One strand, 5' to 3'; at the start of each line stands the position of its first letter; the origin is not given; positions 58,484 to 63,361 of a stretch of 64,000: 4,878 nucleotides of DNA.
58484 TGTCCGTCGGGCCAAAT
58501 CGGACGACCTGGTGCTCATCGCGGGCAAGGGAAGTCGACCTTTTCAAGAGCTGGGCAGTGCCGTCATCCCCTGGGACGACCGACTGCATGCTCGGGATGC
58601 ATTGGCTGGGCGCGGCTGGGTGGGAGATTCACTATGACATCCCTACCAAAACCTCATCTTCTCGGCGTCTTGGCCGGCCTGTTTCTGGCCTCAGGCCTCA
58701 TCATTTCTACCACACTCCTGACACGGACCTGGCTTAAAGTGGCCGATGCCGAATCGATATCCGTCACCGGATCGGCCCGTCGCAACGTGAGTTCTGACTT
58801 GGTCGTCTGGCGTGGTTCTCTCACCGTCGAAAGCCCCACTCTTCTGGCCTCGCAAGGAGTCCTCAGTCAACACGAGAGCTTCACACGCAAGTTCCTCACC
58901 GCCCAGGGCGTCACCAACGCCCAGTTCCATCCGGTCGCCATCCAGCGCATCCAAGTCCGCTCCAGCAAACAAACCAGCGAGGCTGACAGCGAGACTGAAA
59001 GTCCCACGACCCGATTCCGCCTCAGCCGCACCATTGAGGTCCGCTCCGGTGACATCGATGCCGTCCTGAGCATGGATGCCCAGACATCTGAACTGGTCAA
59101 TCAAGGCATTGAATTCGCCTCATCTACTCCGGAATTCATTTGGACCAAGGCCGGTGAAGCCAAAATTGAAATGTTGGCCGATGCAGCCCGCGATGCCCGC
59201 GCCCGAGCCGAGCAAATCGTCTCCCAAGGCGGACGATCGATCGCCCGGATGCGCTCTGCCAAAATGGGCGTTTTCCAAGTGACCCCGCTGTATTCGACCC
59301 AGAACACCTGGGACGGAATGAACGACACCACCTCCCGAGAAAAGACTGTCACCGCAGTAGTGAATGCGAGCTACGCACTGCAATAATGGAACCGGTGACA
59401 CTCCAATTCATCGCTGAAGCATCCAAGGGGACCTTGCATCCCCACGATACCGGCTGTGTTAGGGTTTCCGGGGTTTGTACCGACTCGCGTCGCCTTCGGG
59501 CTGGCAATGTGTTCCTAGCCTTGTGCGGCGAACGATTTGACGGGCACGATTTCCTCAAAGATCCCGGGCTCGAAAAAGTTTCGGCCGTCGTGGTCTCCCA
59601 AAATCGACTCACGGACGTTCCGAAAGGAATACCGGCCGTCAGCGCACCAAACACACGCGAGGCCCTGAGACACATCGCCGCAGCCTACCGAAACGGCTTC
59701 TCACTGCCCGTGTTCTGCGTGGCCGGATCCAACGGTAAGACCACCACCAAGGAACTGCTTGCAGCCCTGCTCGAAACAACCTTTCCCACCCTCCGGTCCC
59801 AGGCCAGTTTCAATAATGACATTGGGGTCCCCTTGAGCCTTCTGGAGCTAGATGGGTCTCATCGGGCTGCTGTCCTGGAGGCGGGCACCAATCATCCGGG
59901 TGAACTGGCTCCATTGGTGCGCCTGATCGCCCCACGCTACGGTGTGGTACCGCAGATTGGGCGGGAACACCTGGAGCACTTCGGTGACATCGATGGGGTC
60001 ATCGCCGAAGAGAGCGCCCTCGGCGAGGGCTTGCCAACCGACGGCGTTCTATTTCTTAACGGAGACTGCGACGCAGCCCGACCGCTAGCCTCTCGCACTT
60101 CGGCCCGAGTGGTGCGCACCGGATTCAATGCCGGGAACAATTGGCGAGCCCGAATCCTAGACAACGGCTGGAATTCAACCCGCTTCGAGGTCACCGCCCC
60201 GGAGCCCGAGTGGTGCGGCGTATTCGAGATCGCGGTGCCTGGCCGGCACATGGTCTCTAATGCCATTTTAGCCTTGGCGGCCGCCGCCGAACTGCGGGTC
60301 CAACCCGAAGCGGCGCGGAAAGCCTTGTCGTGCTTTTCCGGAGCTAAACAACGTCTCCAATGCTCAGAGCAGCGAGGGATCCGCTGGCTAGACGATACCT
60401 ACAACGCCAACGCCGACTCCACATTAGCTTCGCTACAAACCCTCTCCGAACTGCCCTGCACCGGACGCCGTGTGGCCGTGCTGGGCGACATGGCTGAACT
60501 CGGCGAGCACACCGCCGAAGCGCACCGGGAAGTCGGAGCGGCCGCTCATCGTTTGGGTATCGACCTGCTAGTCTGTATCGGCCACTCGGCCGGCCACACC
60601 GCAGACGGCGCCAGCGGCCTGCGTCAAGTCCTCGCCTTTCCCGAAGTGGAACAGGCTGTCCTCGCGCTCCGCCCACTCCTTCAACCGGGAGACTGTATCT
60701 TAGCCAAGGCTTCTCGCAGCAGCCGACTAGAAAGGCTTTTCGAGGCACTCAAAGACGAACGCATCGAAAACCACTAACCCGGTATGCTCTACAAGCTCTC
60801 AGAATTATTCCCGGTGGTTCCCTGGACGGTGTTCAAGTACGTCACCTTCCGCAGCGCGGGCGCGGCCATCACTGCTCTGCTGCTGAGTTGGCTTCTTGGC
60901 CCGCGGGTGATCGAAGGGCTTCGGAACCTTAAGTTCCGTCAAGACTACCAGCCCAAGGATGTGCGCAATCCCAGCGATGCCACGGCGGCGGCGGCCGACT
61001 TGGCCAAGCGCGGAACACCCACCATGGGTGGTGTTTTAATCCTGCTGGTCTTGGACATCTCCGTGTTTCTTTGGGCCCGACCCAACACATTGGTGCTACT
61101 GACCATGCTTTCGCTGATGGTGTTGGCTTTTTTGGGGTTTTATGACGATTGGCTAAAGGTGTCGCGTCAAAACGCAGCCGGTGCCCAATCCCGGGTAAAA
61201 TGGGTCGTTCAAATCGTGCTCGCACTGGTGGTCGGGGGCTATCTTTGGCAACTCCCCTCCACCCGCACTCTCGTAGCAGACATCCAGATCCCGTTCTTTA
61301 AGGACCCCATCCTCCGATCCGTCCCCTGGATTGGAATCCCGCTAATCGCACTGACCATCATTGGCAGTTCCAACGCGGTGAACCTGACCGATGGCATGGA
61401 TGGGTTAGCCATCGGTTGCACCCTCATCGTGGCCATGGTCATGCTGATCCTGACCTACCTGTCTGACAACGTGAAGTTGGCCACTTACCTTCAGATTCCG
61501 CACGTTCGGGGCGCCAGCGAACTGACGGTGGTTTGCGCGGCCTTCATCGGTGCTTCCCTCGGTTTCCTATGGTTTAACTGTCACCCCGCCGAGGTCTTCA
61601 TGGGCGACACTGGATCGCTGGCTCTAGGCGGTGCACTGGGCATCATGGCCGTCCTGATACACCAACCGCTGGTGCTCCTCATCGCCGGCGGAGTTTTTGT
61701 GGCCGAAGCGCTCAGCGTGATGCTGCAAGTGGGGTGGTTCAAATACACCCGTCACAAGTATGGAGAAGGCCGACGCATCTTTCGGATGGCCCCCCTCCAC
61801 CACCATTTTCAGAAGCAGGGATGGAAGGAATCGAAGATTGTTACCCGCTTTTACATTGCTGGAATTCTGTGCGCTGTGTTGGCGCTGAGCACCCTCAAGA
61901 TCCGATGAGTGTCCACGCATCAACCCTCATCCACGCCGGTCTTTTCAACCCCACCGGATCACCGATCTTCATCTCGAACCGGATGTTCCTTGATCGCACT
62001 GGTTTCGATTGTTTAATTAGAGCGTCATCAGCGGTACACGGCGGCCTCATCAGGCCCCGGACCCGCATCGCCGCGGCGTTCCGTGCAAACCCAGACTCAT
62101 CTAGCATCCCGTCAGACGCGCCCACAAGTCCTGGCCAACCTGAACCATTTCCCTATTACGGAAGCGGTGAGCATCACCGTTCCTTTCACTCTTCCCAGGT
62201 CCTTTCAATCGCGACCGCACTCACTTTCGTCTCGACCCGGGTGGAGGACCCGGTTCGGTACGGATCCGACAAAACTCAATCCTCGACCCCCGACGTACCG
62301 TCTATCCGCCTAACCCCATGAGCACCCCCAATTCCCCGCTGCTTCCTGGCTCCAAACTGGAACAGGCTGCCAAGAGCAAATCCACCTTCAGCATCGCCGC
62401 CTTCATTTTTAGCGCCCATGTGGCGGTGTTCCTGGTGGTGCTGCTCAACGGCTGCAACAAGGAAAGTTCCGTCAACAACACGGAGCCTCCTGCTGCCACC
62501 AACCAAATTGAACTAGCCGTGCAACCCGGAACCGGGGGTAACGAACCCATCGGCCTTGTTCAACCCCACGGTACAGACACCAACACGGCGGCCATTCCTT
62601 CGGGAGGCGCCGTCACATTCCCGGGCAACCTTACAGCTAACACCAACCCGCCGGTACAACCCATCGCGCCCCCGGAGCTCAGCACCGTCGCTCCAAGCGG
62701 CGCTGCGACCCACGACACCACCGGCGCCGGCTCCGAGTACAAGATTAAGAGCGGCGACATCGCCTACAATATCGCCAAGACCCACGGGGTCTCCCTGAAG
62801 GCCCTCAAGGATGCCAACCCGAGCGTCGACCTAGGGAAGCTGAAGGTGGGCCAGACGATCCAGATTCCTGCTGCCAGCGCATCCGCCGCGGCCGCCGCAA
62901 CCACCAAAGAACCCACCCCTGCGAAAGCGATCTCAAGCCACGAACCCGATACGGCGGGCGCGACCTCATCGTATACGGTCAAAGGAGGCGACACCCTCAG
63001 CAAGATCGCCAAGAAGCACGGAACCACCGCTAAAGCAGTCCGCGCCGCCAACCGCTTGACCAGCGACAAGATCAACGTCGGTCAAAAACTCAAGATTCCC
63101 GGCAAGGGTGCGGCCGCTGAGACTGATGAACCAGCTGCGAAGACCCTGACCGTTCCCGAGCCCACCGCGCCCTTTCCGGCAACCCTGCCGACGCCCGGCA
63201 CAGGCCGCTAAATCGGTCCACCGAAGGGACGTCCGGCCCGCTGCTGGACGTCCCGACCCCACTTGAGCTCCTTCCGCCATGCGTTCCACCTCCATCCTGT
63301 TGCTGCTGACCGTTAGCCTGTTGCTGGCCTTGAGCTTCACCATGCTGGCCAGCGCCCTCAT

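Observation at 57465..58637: murE-position gene looks like a Mur-ligase pseudoenzyme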

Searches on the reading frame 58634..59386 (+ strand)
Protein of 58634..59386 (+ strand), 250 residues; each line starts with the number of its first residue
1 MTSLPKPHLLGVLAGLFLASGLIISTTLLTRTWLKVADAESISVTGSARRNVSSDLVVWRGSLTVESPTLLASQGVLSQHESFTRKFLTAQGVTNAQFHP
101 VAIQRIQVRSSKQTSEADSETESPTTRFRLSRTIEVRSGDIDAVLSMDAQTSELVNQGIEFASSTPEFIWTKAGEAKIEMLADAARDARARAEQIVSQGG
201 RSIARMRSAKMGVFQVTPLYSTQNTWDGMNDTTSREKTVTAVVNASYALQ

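Call 3: search_protein_families(library=pfam, proteins=[window:58634-59386:+], max_evalue=1)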
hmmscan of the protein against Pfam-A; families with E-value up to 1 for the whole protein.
window:58634-59386:+ (250 aa): 1 family
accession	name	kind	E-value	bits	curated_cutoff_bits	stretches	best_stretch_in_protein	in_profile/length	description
PF04402.19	SIMPL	-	8.9e-19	69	25.2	1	42-247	1-205/205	Protein of unknown function (DUF541)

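Call 4: search_protein_families(library=ncbifam, proteins=[window:58634-59386:+], max_evalue=1)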
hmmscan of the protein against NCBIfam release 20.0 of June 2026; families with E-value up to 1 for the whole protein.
window:58634-59386:+ (250 aa): 2 families
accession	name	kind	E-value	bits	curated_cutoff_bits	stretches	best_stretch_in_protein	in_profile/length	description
NF011041.0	PRK14471.1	equivalog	0.033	14.2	200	1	168-211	78-121/164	F0F1 ATP synthase subunit B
TIGR04376.1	TIGR04376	hypoth_equivalog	0.18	11.8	125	1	175-221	74-120/189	TIGR04376 family protein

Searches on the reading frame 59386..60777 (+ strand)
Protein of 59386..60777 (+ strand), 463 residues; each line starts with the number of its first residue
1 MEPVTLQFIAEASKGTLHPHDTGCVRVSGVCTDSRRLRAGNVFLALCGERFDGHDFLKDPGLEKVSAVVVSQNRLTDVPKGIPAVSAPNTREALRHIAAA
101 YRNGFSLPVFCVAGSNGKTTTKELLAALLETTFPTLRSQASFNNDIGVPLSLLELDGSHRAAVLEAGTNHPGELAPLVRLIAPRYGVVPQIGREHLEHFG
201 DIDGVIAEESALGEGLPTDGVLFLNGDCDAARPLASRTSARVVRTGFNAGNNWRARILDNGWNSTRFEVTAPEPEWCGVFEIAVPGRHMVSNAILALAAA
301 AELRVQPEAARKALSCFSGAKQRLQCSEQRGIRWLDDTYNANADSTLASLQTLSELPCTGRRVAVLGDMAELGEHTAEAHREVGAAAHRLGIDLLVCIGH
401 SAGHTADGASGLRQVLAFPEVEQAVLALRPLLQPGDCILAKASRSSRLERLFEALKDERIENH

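Call 3: search_protein_families(library=pfam, proteins=[window:59386-60777:+], max_evalue=1)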
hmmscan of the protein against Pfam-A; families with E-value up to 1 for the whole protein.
window:59386-60777:+ (463 aa): 3 families
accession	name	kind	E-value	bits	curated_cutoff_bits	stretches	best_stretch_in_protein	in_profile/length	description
PF08245.18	Mur_ligase_M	-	7.6e-36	124.4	24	1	112-300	1-200/200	Mur ligase middle domain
PF02875.26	Mur_ligase_C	-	1.6e-20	74.7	28.4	1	323-444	2-127/127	Mur ligase, glutamate ligase domain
PF01225.30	Mur_ligase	-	1.2e-05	26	21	1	27-99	2-92/95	Mur ligase family, catalytic domain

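Call 4: search_protein_families(library=ncbifam, proteins=[window:59386-60777:+], max_evalue=1)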
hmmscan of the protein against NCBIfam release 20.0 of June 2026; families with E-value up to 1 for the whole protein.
window:59386-60777:+ (463 aa): 26 families (the best 25 are shown)
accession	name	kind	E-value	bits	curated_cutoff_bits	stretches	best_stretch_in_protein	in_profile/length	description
NF008896.0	PRK11929.1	equivalog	1.1e-112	377.7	1023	1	11-456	511-957/965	bifunctional UDP-N-acetylmuramoyl-L-alanyl-D-glutamate--2,6-diaminopimelate ligase MurE/UDP-N-acetylmuramoyl-tripeptide--D-alanyl-D-alanine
TIGR01143.1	murF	subfamily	3e-104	349.3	288.6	1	32-455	1-418/418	UDP-N-acetylmuramoyl-tripeptide--D-alanyl-D-alanine ligase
NF008041.0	PRK10773.1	equivalog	8.7e-77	258.8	551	1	1-458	1-450/453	UDP-N-acetylmuramoyl-tripeptide--D-alanyl-D-alanine ligase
NF010693.0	PRK14093.1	equivalog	1.1e-69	235.4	544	1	6-457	9-466/479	UDP-N-acetylmuramoylalanyl-D-glutamyl-2,6-diaminopimelate--D-alanyl-D-alanine ligase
NF008897.0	PRK11930.1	equivalog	8.6e-61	206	804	1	25-460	22-458/822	bifunctional UDP-N-acetylmuramoyl-tripeptide:D-alanyl-D-alanine ligase/alanine racemase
NF001126.0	PRK00139.1-4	equivalog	1.7e-25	89.5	373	2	26-131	22-128/486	UDP-N-acetylmuramoyl-L-alanyl-D-glutamate--2,6-diaminopimelate ligase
NF001124.0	PRK00139.1-2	equivalog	1.1e-23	83.8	476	2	16-130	17-132/500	UDP-N-acetylmuramoyl-L-alanyl-D-glutamate--2,6-diaminopimelate ligase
TIGR01085.1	murE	subfamily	7e-23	81.2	257.3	2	26-131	3-109/472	UDP-N-acetylmuramyl-tripeptide synthetase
TIGR01087.1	murD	equivalog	1.7e-22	80.2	211.95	1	106-439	103-414/441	UDP-N-acetylmuramoyl-L-alanine--D-glutamate ligase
TIGR01082.1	murC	equivalog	2.4e-22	79.6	335.1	1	109-355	102-339/449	UDP-N-acetylmuramate--L-alanine ligase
NF001123.0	PRK00139.1-1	equivalog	1.3e-11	43.9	586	1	23-130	16-130/493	UDP-N-acetylmuramoyl-L-alanyl-D-glutamate--2,6-diaminopimelate ligase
NF011171.0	PRK14573.1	equivalog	1.5e-11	42.9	1015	1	111-328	108-311/809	bifunctional UDP-N-acetylmuramate--L-alanine ligase/D-alanine--D-alanine ligase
TIGR01081.1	mpl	equivalog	3.2e-11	42.9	388.7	1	109-366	104-356/448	UDP-N-acetylmuramate:L-alanyl-gamma-D-glutamyl-meso-diaminopimelate ligase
NF053645.1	pMurC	equivalog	9.5e-11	41.1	560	2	108-210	103-207/492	pseudomurein biosynthesis peptide ligase pMurC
NF033197.0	F430_CfbE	equivalog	1.9e-09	37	250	2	283-337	265-319/430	coenzyme F430 synthase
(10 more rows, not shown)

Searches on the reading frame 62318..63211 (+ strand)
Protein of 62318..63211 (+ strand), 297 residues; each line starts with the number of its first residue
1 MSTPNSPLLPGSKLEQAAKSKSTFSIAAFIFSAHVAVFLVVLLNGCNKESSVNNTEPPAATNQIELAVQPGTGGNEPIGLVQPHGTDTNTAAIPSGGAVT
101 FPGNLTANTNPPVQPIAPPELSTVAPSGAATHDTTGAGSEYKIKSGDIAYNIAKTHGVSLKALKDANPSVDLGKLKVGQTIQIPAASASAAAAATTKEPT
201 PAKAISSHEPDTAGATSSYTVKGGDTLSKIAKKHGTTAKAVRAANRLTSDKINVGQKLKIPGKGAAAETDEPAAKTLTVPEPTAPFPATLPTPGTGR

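Call 3: search_protein_families(library=pfam, proteins=[window:62318-63211:+], max_evalue=1)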
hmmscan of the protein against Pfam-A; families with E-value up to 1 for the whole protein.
window:62318-63211:+ (297 aa): 7 families
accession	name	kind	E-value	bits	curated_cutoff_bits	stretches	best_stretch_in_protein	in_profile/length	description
PF01476.26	LysM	-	5.2e-29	100.4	20.9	2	219-261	1-43/43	LysM domain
PF23472.1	LysM2_CERK1_LYK3_4_5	-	1.4e-09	38.1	27.4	2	215-261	4-54/56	LYK3/4/5 LysM2 domain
PF23473.1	LysM3_LYK4_5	-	2.2e-09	37.7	29.3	1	218-253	4-39/48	LYK4/5 LysM3 domain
PF23457.1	LysM2_NFP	-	7.8e-06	26.3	36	1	140-184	7-54/56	NFP LysM2 domain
PF23577.1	LysM_RLK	-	0.0023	18.4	27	0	219-242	3-26/44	LysM domain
PF23446.1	LysM1_NFP_LYK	-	0.0076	17.5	36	1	226-261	17-54/60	NFP/LYK LysM1 domain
PF22310.2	NMB0315_dom_I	-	0.24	12.2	27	0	220-245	7-32/83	NMB0315-like, domain I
